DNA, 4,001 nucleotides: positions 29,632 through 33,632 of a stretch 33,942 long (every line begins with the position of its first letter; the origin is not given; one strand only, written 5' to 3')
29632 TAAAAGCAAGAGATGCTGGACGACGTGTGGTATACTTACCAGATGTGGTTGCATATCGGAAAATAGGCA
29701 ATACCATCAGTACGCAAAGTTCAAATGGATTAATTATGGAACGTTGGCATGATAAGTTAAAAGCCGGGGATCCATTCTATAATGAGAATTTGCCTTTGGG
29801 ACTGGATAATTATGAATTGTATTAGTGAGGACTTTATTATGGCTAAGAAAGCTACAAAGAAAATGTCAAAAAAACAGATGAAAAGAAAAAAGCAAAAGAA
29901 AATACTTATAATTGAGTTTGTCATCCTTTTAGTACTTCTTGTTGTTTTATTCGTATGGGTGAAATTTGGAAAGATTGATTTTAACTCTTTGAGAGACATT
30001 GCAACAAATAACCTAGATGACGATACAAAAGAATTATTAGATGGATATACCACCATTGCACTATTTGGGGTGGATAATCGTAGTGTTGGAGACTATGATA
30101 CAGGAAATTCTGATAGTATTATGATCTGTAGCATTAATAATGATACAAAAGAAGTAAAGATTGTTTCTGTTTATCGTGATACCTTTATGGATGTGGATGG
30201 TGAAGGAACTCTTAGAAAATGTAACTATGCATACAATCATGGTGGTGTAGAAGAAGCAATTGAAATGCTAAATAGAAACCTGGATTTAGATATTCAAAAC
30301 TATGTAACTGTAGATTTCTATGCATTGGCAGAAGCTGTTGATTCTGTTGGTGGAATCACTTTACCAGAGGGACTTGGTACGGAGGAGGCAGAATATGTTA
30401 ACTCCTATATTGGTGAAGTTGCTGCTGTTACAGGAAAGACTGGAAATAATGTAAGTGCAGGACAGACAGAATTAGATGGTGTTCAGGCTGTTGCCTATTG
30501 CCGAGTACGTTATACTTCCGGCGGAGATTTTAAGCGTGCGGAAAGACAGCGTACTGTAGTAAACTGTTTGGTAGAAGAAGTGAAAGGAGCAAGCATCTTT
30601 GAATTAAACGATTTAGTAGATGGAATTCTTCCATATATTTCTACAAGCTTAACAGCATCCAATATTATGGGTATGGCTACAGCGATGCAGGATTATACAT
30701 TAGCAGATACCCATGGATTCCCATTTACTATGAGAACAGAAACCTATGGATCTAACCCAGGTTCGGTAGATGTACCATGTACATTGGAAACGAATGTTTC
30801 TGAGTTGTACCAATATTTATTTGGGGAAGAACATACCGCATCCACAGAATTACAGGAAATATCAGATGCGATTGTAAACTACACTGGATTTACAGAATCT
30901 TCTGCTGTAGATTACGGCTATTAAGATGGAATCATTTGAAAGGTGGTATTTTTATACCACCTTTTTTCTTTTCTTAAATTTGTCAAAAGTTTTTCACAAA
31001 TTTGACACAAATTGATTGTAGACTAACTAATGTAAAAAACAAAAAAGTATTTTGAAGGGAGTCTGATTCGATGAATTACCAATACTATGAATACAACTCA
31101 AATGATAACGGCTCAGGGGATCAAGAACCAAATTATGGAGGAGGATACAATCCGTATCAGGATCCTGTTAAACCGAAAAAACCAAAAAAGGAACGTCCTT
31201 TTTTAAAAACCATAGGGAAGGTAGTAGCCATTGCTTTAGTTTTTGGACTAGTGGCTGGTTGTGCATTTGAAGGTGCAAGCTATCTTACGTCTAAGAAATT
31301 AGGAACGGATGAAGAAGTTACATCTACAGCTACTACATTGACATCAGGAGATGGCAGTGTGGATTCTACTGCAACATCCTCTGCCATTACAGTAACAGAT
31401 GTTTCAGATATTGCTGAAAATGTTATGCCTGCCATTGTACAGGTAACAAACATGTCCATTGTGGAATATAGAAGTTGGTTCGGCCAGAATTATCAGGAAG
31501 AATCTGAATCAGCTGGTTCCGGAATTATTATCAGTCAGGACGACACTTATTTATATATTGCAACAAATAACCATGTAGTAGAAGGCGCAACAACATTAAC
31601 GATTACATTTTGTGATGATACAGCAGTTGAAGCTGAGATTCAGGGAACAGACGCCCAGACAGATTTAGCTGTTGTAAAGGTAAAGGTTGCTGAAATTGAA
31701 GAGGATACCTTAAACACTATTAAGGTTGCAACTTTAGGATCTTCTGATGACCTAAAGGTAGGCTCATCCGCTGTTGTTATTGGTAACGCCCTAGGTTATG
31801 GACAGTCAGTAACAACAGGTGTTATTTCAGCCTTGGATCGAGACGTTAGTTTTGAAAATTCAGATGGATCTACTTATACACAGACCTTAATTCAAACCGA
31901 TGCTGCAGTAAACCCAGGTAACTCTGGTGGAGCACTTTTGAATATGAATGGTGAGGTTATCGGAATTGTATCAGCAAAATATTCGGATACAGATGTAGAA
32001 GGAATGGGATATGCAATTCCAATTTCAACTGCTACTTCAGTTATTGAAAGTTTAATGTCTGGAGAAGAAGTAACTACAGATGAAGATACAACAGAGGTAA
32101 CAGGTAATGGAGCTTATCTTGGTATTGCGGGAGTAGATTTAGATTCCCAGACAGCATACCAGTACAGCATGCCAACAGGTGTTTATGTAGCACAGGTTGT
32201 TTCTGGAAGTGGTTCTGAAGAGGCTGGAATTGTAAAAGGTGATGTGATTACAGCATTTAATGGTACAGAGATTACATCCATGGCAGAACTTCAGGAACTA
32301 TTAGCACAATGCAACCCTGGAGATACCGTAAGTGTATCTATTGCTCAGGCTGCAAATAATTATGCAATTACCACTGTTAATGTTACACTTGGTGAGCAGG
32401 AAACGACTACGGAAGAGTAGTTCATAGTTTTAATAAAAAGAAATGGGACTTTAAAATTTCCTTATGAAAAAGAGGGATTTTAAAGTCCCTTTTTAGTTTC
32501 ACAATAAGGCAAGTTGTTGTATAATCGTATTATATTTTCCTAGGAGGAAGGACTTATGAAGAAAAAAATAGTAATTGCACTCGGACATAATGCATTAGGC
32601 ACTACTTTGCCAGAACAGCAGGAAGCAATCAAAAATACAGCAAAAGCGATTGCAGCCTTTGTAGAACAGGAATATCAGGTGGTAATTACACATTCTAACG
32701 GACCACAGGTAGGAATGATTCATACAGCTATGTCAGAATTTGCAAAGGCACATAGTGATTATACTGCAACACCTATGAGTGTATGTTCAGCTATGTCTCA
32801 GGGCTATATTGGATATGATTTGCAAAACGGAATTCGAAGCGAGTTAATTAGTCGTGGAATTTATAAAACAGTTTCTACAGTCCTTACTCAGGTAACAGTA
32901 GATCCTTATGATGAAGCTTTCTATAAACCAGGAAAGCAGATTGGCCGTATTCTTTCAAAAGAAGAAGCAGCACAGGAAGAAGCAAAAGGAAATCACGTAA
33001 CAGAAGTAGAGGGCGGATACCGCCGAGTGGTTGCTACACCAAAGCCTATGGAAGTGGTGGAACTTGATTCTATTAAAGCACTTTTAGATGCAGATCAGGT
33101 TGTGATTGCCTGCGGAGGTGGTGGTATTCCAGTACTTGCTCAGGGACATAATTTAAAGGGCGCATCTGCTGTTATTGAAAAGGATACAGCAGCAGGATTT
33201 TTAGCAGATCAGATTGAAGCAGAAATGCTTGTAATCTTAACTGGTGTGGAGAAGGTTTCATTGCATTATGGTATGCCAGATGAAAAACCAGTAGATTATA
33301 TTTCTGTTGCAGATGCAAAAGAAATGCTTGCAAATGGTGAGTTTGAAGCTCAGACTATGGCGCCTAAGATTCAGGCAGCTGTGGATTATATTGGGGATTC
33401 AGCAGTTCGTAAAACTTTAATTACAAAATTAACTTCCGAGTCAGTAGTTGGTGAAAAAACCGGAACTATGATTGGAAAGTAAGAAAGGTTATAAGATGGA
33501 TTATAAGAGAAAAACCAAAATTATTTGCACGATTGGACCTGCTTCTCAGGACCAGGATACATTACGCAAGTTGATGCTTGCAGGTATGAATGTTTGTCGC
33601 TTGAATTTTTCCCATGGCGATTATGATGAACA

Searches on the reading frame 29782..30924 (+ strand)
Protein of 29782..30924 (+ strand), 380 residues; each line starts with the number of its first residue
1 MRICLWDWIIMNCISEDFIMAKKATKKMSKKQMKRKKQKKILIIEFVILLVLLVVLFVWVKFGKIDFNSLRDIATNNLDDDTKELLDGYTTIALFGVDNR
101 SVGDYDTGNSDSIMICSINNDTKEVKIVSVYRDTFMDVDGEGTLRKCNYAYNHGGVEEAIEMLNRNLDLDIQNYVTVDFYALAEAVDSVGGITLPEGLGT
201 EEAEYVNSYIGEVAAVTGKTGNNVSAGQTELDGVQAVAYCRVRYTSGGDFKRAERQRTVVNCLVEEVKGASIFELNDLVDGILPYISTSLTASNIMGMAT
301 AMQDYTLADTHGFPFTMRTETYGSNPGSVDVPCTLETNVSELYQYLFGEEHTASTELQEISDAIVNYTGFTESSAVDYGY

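Call 6: search_protein_families(library=pfam, proteins=[window:29782-30924:+], max_evalue=0.001)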
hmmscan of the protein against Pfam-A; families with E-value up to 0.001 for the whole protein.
window:29782-30924:+ (380 aa): 1 family
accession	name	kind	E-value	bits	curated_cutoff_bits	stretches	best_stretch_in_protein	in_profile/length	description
PF03816.19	LytR_cpsA_psr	-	2.8e-34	118.9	24.6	1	109-268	1-149/150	LytR_cpsA_psr family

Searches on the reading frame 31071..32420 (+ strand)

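Call 6: search_protein_families(library=pfam, proteins=[window:31071-32420:+], max_evalue=0.001)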
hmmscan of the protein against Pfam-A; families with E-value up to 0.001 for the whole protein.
window:31071-32420:+ (449 aa): 5 families
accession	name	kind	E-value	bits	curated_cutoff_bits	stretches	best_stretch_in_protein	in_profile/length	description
PF13365.12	Trypsin_2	-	1.6e-30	107.1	27.6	1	149-299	1-144/144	Trypsin-like peptidase domain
PF00089.32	Trypsin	-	1.2e-18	68.2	20.6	1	146-325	24-220/220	Trypsin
PF13180.12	PDZ_2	-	2.1e-14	54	27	1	349-427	2-70/80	PDZ domain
PF17820.7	PDZ_6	-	1.1e-10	41.5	27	1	372-417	1-46/54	PDZ domain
PF00595.29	PDZ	-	1.4e-08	35.5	23.2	1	346-424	8-80/81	PDZ domain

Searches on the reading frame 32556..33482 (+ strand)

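Call 6: search_protein_families(library=pfam, proteins=[window:32556-33482:+], max_evalue=0.001)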
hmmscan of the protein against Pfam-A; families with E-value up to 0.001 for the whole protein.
window:32556-33482:+ (308 aa): 1 family
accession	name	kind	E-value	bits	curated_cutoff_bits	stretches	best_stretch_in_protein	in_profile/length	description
PF00696.33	AA_kinase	-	6.1e-24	85.5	24.9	1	3-282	1-226/234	Amino acid kinase family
